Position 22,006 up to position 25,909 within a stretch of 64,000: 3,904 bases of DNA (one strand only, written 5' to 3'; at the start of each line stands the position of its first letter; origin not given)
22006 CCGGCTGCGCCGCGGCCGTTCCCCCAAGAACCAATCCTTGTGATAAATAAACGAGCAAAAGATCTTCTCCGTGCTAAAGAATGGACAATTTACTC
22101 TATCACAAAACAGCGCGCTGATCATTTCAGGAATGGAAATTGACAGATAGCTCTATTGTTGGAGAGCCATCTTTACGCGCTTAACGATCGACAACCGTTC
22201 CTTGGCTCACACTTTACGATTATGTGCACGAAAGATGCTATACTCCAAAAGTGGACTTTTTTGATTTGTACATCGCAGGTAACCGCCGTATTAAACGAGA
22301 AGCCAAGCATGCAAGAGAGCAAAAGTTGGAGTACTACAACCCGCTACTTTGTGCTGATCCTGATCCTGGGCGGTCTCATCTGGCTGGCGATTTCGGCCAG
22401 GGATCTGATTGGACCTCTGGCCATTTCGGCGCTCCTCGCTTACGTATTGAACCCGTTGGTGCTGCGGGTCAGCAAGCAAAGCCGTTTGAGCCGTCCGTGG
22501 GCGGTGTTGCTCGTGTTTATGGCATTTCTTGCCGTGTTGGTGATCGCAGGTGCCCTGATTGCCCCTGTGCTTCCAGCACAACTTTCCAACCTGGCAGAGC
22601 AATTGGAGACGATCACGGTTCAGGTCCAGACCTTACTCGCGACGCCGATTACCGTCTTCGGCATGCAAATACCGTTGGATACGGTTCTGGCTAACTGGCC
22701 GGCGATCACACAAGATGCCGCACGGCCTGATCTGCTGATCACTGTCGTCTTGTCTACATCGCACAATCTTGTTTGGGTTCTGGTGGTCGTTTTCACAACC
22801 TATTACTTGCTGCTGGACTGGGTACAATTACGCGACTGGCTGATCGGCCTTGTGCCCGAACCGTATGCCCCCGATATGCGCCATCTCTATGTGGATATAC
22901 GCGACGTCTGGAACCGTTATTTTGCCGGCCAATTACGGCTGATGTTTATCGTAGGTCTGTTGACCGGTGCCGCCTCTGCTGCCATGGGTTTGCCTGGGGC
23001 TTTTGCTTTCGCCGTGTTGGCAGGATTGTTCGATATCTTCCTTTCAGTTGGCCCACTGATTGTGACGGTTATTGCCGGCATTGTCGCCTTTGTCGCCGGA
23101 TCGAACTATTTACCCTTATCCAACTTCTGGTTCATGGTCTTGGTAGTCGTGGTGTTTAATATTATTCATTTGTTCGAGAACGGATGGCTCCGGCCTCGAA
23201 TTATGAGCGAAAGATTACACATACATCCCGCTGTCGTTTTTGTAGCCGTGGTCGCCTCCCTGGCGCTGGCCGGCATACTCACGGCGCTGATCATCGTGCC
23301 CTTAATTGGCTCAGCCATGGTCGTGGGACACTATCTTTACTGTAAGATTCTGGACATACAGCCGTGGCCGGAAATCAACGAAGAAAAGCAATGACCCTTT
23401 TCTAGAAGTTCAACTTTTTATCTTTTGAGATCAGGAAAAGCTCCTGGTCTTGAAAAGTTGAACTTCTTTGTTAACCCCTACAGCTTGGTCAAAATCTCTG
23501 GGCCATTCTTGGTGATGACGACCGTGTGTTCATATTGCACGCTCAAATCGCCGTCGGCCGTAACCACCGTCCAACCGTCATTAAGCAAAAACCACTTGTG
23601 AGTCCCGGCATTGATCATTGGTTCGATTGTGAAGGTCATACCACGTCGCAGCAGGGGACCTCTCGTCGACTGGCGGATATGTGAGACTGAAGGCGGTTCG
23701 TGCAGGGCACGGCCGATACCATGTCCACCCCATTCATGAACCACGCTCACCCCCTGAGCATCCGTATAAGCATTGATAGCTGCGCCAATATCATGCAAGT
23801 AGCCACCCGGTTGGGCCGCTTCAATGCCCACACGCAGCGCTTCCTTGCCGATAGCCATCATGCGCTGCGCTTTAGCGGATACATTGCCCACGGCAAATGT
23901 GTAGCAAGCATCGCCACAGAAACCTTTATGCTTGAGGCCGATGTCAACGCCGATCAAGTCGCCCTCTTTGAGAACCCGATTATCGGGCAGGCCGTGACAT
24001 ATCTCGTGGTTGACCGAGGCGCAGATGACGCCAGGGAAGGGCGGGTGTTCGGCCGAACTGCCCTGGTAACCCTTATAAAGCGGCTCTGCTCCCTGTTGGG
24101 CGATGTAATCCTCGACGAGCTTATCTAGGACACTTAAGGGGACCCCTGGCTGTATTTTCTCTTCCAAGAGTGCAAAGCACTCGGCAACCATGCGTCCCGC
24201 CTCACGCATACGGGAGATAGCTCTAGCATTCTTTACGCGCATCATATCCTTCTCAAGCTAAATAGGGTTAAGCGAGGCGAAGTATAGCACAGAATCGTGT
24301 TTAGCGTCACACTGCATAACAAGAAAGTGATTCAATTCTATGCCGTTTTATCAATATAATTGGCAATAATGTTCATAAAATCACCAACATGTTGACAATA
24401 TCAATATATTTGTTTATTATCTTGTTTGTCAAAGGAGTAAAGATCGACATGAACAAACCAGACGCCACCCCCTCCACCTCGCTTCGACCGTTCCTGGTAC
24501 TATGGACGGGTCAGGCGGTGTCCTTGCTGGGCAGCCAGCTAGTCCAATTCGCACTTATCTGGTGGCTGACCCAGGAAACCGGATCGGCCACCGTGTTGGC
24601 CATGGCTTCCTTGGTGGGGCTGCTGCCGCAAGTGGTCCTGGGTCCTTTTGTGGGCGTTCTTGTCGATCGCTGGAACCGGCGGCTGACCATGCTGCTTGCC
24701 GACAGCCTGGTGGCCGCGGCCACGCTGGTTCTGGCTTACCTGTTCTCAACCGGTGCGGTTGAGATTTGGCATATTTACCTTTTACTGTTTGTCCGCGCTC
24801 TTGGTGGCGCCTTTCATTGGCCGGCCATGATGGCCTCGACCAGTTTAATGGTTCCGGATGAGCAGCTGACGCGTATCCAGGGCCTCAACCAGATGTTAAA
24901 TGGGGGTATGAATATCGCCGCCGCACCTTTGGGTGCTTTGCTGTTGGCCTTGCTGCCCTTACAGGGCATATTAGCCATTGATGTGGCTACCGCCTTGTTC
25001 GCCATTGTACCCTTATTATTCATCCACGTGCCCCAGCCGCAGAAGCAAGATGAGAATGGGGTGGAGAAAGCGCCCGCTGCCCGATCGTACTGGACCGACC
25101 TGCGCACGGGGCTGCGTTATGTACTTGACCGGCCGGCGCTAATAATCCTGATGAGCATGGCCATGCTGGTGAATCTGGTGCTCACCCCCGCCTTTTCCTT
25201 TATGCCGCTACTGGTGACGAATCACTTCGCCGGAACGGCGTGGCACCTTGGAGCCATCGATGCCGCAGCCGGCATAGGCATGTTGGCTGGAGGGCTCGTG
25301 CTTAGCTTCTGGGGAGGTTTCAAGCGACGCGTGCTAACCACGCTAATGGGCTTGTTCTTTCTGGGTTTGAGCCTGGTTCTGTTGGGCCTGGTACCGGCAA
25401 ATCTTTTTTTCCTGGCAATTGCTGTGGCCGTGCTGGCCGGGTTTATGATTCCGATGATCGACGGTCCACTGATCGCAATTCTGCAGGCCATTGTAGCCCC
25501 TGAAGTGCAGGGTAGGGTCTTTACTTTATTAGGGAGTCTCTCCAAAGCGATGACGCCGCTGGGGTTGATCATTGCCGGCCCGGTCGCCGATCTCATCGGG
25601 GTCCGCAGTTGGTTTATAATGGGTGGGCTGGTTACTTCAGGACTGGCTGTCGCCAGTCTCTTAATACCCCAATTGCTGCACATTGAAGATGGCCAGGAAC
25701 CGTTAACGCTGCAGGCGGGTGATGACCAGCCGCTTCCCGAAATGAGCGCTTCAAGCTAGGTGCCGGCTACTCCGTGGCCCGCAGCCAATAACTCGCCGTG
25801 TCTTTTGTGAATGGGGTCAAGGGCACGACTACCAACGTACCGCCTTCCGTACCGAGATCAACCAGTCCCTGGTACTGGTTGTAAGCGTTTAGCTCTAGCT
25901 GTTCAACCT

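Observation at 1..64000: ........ is a highly iterated octamer palindrome (HIP-like) in this genome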

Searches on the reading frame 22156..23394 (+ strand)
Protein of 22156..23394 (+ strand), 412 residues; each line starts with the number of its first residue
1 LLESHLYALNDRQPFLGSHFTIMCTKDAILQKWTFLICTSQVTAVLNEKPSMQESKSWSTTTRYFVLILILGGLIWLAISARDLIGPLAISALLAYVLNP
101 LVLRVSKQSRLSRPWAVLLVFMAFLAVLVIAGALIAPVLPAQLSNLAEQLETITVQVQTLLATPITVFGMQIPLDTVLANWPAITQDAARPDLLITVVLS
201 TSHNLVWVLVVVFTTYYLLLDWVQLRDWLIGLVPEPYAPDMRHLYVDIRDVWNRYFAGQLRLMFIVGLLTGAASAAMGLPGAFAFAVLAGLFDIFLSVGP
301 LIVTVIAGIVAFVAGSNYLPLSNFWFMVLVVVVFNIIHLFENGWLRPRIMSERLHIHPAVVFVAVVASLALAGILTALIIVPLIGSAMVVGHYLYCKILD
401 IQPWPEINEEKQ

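Call 8: search_protein_families(library=pfam, proteins=[window:22156-23394:+])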
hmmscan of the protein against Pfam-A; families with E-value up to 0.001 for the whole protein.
window:22156-23394:+ (412 aa): 1 family
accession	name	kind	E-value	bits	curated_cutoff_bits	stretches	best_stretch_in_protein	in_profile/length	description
PF01594.21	AI-2E_transport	-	7.1e-44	150.8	34.3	1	65-384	5-316/327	AI-2E family transporter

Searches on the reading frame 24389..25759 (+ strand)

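Call 8: search_protein_families(library=pfam, proteins=[window:24389-25759:+])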
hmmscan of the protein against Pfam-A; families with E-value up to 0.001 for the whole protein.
window:24389-25759:+ (456 aa): 2 families
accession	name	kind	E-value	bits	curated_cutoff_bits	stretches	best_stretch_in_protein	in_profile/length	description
PF07690.21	MFS_1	-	3.5e-34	118.7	33.4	1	38-385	1-339/347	Major Facilitator Superfamily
PF05977.19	MFS_3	-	7.2e-21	74.7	27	1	35-415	12-382/524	Transmembrane secretion effector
